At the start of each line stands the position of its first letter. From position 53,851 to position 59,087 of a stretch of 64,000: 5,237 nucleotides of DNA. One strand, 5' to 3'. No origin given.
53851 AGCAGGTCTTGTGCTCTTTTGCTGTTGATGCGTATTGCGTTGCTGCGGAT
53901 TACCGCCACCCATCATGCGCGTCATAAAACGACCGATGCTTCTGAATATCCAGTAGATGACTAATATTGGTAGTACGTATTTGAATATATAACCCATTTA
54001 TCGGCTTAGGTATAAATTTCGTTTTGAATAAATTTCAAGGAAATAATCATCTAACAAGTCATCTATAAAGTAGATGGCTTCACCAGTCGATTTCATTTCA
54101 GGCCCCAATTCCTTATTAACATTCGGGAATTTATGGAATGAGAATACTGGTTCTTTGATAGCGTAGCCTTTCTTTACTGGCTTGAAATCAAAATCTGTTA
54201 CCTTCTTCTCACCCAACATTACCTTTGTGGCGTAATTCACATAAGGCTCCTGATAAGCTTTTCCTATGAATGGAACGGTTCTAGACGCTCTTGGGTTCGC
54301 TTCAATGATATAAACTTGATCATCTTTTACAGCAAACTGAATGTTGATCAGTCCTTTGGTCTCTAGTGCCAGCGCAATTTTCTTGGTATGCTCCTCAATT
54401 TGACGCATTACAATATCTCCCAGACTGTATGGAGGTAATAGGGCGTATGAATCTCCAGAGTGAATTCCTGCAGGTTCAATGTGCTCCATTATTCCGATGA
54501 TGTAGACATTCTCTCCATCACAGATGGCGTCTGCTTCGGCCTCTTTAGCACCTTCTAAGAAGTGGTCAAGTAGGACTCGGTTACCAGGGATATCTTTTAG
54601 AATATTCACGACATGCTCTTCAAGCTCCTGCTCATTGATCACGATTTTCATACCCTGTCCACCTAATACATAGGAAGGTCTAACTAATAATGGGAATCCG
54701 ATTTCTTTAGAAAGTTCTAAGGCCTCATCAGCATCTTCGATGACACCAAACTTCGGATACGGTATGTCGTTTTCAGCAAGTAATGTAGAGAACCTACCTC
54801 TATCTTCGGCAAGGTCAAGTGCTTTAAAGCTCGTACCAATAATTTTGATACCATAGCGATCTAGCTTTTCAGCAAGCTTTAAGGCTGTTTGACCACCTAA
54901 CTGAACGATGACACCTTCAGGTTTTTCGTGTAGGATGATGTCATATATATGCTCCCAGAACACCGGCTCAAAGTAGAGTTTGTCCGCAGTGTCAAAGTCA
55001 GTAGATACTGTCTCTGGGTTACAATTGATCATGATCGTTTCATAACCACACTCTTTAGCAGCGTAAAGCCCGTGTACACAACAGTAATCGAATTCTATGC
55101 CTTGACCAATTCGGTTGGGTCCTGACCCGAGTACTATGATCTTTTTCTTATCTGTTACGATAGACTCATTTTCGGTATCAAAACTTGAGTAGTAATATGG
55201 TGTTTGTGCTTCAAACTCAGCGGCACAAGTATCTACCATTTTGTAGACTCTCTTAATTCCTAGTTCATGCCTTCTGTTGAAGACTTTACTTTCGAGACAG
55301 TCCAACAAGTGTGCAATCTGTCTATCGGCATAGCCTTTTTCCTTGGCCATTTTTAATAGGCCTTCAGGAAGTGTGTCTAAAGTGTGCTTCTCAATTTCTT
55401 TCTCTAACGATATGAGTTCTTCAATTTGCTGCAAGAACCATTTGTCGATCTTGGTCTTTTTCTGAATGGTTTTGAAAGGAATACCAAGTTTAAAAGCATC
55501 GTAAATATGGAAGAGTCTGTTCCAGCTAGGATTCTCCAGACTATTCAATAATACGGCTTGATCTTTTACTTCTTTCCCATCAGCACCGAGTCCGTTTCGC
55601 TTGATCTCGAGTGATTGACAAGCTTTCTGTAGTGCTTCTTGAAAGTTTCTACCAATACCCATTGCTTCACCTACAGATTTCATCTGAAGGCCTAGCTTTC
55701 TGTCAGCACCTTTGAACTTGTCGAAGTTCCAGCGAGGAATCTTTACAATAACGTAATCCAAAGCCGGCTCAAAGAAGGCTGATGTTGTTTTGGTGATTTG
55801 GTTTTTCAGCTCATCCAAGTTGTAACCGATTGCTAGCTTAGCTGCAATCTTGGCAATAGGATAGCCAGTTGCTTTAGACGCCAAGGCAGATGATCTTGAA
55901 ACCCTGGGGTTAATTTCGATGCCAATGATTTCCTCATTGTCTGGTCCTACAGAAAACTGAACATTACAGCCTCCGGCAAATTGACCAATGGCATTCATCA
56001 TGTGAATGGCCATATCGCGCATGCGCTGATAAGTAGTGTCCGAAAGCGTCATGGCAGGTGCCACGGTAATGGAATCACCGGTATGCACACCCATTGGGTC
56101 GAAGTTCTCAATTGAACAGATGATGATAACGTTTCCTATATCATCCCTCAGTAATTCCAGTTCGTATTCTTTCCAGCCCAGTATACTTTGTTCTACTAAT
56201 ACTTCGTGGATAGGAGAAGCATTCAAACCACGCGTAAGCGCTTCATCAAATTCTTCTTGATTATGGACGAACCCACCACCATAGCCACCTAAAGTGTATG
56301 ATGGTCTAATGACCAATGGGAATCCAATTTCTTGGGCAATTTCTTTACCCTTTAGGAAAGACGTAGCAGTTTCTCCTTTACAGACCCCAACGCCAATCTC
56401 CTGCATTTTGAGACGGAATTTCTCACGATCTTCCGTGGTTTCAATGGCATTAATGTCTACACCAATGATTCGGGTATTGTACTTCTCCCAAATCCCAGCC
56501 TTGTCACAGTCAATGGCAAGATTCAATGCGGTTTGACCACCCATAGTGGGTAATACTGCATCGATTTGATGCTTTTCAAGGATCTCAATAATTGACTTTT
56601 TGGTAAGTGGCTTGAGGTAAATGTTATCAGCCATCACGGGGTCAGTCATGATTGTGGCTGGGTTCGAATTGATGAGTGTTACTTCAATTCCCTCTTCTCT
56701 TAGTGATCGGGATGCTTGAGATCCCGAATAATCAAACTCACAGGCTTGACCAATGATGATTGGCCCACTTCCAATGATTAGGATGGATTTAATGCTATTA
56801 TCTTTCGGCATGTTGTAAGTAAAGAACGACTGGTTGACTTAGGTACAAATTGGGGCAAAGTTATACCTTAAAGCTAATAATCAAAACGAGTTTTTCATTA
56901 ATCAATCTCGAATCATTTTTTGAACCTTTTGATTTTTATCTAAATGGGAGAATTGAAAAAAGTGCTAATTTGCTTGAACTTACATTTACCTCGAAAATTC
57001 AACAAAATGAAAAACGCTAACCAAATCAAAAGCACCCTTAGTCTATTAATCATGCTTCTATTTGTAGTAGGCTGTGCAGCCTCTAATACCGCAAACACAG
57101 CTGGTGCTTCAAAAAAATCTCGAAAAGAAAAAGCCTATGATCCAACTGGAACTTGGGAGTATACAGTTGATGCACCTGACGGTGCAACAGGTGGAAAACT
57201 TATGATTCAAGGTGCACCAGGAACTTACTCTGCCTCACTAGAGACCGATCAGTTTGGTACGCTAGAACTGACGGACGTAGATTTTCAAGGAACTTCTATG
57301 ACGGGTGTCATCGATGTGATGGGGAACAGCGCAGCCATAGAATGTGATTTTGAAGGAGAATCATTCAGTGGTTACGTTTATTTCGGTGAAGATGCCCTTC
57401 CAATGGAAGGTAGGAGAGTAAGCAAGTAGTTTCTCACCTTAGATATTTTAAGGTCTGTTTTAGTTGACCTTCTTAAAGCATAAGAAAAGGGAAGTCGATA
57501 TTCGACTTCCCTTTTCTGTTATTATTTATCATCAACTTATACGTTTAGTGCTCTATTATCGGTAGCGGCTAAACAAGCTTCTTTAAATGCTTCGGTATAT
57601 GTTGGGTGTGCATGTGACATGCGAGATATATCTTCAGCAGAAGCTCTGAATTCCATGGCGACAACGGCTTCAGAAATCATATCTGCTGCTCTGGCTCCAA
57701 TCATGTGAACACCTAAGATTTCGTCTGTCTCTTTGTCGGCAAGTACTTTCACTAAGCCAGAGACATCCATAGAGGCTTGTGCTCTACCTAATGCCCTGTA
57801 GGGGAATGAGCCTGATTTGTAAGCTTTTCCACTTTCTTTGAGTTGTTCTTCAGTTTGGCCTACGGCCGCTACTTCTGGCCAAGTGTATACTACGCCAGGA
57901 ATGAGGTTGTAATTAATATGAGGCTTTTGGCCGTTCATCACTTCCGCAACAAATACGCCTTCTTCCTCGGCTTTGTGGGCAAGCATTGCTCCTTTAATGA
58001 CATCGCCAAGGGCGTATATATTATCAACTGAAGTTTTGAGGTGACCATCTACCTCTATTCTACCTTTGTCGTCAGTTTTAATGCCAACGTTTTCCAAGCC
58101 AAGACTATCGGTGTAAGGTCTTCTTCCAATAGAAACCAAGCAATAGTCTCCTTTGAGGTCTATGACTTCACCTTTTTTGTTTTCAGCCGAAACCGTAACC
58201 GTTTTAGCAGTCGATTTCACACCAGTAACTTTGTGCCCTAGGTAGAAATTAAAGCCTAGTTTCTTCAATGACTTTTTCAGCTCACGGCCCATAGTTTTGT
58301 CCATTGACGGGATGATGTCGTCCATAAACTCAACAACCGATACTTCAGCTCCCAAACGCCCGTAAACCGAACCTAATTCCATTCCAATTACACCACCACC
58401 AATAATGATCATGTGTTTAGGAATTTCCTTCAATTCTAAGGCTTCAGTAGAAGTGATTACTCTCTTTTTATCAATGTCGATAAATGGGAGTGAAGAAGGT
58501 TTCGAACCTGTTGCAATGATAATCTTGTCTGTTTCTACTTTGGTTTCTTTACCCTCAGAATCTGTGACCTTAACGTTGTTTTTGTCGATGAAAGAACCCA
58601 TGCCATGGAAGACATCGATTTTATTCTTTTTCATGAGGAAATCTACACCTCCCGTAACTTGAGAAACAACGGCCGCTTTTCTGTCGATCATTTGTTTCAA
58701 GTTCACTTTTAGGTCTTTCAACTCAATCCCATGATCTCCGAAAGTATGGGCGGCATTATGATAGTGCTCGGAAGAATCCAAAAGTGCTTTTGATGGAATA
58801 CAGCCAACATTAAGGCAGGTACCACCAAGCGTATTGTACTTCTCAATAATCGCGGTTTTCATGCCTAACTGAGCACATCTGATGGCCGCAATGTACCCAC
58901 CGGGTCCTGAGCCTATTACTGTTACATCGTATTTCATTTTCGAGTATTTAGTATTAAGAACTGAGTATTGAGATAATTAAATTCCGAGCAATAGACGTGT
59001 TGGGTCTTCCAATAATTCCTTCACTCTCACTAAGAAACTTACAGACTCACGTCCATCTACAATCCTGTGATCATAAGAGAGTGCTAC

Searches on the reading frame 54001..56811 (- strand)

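Call 88: search_protein_families(library=pfam, proteins=[window:54001-56811:-], max_evalue=0.00001)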
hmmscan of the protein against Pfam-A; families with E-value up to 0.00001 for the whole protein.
window:54001-56811:- (937 aa): 9 families
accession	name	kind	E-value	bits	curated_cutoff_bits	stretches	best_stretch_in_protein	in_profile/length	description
PF02786.22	CPSase_L_D2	-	5.5e-97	323.8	19.8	2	128-334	1-210/211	Carbamoyl-phosphate synthase L chain, ATP binding domain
PF25596.1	CPSase_L_D1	-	3.7e-94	311.1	27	2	554-666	1-117/118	Carbamoyl phosphate synthase preATP-grasp domain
PF02787.25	CPSase_L_D3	-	2.8e-25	88.6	26.6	1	424-502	2-79/80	Carbamoyl-phosphate synthetase large chain, oligomerisation domain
PF02222.28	ATP-grasp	-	4.4e-15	56.2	27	1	677-842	2-163/179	ATP-grasp domain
PF07478.18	Dala_Dala_lig_C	-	7.4e-15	55.4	24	1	678-840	2-174/204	D-ala D-ala ligase C-terminus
PF02655.19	ATP-grasp_3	-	4e-10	40.5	23.2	1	677-842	10-157/160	ATP-grasp domain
PF13535.11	ATP-grasp_4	-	2.6e-09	37.3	27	0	162-303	1-151/160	ATP-grasp domain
PF01071.24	GARS_A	-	1.5e-08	35.1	27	1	676-773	8-109/194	Phosphoribosylglycinamide synthetase, ATP-grasp (A) domain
PF15632.11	ATPgrasp_Ter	-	2.4e-07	31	29.1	0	805-846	49-90/131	ATP-grasp in the biosynthetic pathway with Ter operon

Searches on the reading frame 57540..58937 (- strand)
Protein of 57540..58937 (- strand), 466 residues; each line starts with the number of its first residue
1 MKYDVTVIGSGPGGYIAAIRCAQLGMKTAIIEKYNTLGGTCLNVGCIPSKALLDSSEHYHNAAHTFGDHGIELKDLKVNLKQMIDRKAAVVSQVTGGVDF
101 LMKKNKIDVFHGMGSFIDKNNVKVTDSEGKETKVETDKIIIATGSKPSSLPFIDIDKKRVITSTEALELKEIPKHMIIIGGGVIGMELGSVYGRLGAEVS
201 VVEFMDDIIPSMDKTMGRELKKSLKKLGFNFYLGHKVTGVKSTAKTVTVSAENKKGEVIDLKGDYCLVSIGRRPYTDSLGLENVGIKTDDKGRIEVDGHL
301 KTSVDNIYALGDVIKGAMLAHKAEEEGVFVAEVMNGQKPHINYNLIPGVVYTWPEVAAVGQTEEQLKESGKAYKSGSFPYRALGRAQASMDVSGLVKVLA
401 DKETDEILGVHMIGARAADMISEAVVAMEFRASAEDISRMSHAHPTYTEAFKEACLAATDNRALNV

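Call 88: search_protein_families(library=pfam, proteins=[window:57540-58937:-], max_evalue=0.00001)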
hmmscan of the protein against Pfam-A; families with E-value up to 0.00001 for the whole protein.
window:57540-58937:- (466 aa): 10 families
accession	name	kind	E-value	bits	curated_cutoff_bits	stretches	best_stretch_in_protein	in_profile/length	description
PF07992.20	Pyr_redox_2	-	9.9e-76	255.4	26.1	1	3-327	1-291/291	Pyridine nucleotide-disulphide oxidoreductase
PF02852.28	Pyr_redox_dim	-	5.5e-37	126.8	25.3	1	346-454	1-109/110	Pyridine nucleotide-disulphide oxidoreductase, dimerisation domain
PF00070.33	Pyr_redox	-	4.9e-21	75.5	22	1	175-250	1-78/82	Pyridine nucleotide-disulphide oxidoreductase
PF13738.12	Pyr_redox_3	-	1.2e-10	41.6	30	1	130-311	119-305/305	Pyridine nucleotide-disulphide oxidoreductase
PF12831.13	FAD_oxidored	-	3.6e-10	40.2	27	1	4-43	1-40/416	FAD dependent oxidoreductase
PF01134.28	GIDA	-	8.2e-09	35.4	22.1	1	4-145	1-150/391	Glucose inhibited division protein A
PF00890.30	FAD_binding_2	-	1.1e-07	31.9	20.4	1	4-40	1-37/414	FAD binding domain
PF03486.20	HI0933_like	-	1.3e-06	28.5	50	0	4-39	2-37/244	HI0933-like protein Rossmann domain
PF13450.12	NAD_binding_8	-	2.3e-06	28.2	21.9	0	7-43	1-37/68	NAD(P)-binding Rossmann-like domain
PF01494.25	FAD_binding_3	-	2.7e-06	27.3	22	0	2-36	1-35/349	FAD binding domain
